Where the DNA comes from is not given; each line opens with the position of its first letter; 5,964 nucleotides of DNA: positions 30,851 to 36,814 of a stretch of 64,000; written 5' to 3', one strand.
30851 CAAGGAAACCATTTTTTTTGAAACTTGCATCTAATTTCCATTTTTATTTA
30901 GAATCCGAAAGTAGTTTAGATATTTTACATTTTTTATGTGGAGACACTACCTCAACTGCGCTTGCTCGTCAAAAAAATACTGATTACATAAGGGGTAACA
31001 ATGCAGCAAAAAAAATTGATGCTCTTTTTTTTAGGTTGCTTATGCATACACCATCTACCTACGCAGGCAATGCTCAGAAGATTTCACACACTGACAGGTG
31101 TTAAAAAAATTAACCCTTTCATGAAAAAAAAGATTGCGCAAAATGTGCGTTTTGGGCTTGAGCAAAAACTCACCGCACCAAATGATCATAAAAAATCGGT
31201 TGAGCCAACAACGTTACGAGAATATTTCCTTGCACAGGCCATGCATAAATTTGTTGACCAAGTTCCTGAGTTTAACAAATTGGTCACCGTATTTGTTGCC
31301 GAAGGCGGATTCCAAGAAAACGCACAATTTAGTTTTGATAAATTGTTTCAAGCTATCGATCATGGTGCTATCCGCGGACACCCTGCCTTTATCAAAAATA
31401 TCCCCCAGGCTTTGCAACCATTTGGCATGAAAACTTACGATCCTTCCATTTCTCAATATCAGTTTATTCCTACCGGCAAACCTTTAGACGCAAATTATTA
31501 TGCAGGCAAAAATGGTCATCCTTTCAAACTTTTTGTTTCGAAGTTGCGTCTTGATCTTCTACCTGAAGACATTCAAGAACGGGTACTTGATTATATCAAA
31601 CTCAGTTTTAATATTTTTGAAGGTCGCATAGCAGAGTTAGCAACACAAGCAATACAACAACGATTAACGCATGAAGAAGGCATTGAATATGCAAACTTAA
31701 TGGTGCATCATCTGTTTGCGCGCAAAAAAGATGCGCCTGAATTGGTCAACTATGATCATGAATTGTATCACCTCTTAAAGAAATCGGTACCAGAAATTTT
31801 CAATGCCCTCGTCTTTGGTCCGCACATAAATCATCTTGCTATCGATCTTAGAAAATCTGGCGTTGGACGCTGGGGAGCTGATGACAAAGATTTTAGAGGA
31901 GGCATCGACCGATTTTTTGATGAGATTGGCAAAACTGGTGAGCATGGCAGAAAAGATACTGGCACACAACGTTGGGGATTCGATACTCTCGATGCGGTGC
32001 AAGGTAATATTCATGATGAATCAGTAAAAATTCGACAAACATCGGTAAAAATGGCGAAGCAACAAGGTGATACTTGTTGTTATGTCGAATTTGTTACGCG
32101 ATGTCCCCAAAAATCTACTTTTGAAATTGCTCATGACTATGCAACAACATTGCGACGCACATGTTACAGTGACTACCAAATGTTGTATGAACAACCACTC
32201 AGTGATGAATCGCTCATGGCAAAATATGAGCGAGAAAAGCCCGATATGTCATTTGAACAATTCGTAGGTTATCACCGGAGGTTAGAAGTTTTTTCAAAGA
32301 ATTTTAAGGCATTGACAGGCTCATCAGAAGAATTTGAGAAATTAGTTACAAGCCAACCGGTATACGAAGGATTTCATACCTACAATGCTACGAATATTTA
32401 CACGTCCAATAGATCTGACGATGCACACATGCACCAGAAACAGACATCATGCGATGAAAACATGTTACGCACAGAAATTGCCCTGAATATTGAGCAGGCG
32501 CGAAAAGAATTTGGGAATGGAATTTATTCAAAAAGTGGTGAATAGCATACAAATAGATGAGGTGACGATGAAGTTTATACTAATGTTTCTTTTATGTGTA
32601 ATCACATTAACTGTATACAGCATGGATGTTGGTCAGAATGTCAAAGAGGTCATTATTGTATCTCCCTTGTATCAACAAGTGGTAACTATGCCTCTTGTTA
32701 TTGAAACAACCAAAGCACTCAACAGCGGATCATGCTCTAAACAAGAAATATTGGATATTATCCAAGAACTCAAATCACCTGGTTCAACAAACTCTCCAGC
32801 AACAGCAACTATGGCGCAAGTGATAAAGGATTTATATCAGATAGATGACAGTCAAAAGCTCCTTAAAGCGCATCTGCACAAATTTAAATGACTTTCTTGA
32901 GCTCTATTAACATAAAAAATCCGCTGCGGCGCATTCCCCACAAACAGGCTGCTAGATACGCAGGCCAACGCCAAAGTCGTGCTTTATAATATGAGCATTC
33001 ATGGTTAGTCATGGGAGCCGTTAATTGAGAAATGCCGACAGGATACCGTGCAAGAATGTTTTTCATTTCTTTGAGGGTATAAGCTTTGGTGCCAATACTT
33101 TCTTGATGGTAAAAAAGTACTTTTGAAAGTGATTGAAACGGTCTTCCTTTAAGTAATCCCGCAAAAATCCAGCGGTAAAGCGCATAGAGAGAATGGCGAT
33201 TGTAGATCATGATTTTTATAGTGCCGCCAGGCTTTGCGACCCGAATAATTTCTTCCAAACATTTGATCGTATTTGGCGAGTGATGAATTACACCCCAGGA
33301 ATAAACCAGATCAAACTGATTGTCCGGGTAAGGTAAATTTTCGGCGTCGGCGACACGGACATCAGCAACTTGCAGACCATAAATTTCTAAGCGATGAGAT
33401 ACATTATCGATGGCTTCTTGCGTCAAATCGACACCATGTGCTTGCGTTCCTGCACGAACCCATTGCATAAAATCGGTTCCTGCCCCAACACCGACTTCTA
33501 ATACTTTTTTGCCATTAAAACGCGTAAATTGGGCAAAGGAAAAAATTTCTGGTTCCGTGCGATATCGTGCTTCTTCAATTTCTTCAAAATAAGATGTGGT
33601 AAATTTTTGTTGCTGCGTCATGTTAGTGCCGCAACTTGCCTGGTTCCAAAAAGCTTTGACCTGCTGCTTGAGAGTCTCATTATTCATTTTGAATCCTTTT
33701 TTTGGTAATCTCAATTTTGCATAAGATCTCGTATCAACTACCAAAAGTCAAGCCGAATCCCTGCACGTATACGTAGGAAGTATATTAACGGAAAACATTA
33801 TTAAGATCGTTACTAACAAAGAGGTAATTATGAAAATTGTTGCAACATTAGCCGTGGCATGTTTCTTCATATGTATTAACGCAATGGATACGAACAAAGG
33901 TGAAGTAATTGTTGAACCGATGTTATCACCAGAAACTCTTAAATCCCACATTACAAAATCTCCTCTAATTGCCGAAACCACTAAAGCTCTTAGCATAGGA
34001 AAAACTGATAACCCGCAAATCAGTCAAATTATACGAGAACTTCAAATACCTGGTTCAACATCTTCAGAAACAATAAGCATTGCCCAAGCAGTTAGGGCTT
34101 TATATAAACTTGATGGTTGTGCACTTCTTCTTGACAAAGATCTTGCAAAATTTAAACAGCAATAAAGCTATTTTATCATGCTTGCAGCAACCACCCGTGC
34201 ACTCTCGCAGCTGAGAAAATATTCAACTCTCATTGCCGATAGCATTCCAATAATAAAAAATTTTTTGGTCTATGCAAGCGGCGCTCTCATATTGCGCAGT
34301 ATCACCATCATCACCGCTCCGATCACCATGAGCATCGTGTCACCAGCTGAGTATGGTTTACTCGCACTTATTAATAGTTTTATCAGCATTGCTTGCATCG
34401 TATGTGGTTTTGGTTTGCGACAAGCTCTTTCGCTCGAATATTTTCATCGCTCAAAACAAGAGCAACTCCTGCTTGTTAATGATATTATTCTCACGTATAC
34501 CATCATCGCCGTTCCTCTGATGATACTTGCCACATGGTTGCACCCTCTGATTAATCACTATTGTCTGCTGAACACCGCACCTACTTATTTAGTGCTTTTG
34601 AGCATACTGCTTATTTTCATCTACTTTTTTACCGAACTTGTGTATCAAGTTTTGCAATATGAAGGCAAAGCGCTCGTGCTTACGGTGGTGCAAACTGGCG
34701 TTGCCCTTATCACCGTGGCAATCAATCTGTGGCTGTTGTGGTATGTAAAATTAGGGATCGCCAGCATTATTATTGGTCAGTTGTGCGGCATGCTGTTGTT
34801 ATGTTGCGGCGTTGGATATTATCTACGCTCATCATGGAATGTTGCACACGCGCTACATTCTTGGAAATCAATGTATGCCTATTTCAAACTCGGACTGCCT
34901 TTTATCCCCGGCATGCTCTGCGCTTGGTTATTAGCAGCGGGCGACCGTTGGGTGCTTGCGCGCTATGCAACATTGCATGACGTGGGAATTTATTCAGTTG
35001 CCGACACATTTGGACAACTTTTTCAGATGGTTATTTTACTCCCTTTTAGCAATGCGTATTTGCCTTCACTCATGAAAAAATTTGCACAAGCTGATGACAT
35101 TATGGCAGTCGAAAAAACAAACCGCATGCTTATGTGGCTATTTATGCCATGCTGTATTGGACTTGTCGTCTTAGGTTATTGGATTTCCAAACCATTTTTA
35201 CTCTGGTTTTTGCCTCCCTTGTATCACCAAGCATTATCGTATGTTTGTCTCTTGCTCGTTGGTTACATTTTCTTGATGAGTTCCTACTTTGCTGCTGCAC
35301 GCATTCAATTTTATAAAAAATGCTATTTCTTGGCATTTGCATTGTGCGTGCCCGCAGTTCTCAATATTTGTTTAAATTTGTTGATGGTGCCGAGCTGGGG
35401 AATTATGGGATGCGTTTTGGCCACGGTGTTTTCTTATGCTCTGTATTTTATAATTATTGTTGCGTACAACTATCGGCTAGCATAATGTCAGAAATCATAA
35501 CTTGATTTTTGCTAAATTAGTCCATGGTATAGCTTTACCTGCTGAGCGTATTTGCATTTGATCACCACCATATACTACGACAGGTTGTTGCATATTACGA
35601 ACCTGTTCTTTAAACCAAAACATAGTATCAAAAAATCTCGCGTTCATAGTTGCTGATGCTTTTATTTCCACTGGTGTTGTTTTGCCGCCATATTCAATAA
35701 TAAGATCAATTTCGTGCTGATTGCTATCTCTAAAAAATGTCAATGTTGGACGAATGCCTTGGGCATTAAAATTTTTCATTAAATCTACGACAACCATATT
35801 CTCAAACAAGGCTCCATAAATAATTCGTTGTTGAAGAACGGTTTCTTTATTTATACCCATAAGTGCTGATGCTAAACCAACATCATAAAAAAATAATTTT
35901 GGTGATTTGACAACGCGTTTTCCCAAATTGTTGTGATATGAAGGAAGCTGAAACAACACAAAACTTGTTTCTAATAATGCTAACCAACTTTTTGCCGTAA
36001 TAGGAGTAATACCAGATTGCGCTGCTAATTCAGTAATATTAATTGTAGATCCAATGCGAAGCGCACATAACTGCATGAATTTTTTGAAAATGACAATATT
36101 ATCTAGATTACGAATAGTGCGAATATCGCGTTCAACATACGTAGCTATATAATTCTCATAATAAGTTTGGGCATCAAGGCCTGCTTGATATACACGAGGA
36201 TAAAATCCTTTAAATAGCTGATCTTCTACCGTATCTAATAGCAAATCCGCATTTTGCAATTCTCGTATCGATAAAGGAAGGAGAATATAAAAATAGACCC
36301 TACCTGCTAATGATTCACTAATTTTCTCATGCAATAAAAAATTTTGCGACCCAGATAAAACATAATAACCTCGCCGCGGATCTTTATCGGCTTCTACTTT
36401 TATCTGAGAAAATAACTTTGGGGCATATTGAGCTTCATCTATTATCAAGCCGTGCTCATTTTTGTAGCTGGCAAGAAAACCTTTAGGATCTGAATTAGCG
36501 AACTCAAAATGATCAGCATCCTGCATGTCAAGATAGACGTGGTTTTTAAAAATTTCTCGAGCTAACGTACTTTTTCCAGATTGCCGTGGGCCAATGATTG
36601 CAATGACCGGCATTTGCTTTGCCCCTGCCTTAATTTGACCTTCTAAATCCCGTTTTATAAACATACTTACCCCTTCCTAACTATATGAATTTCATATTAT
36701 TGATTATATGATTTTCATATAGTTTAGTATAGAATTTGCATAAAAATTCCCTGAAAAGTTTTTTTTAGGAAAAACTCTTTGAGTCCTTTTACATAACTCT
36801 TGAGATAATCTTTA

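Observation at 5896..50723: A 28-nt REP-like unit dispersed 8 times, three times in frame inside coding sequence (RPE-like behaviour) and acting as a host for nested insertions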

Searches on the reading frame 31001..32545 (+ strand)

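Call 94: search_protein_families(library=pfam, proteins=[window:31001-32545:+], max_evalue=0.00001)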
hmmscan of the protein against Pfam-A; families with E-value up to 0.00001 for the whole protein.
window:31001-32545:+ (514 aa): 1 family
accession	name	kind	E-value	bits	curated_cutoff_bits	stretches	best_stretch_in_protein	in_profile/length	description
PF07063.19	HGLS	-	6.1e-19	69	25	1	77-470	2-386/386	2-oxoadipate dioxygenase/decarboxylase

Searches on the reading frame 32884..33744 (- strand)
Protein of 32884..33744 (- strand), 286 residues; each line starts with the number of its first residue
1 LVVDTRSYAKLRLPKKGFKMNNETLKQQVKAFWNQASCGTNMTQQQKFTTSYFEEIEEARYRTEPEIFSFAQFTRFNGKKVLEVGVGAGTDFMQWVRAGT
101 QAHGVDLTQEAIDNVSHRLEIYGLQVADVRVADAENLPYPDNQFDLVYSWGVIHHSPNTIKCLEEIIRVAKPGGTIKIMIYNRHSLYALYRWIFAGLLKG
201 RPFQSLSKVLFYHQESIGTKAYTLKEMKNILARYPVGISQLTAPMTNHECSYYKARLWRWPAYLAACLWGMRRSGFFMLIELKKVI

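Call 94: search_protein_families(library=pfam, proteins=[window:32884-33744:-], max_evalue=0.00001)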
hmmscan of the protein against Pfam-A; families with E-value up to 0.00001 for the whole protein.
window:32884-33744:- (286 aa): 6 families
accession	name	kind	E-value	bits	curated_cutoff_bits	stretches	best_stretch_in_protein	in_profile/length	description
PF08241.18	Methyltransf_11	-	3.4e-21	76.1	21.2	1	82-176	1-93/95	Methyltransferase domain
PF13847.12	Methyltransf_31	-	1.1e-19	70.9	27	1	77-180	3-111/145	Methyltransferase domain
PF13649.12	Methyltransf_25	-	3.5e-19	69.7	27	1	81-174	1-97/97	Methyltransferase domain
PF08242.18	Methyltransf_12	-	7.6e-14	52.7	30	1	82-176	1-98/98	Methyltransferase domain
PF13489.12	Methyltransf_23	-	1.7e-13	51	27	1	70-191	15-124/164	Methyltransferase domain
PF01209.24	Ubie_methyltran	-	1.7e-09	37.9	20.1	1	76-185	46-158/233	ubiE/COQ5 methyltransferase family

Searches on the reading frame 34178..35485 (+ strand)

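Call 94: search_protein_families(library=pfam, proteins=[window:34178-35485:+], max_evalue=0.00001)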
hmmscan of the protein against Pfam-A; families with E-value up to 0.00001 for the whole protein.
window:34178-35485:+ (435 aa): 2 families
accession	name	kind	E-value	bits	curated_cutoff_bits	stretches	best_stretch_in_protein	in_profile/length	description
PF01943.22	Polysacc_synt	-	8.2e-20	71.8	28.2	1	26-299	2-271/274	Polysaccharide biosynthesis protein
PF13440.11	Polysacc_synt_3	-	1.6e-14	54.3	23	1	53-336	5-279/293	Polysaccharide biosynthesis protein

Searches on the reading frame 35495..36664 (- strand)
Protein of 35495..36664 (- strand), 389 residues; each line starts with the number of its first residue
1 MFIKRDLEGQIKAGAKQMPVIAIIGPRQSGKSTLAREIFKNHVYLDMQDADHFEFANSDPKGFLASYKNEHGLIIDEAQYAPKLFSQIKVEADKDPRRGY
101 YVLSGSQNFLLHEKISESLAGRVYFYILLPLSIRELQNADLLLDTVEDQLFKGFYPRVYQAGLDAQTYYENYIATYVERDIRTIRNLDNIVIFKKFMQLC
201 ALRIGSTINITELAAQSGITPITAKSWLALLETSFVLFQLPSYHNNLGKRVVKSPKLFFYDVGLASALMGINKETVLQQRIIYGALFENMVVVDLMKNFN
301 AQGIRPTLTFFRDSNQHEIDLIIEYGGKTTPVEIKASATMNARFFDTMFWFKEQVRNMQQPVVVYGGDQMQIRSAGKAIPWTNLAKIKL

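Call 95: search_protein_families(library=pfam, proteins=[window:35495-36664:-], max_evalue=0.00001)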
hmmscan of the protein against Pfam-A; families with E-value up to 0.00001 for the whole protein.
window:35495-36664:- (389 aa): 2 families
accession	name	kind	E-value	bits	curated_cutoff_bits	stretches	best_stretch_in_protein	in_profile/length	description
PF13635.12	DUF4143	-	1.9e-45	154.9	28.1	1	178-337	1-160/160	Domain of unknown function (DUF4143)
PF13173.12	AAA_14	-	1.7e-26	93.2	27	1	19-136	3-128/129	AAA domain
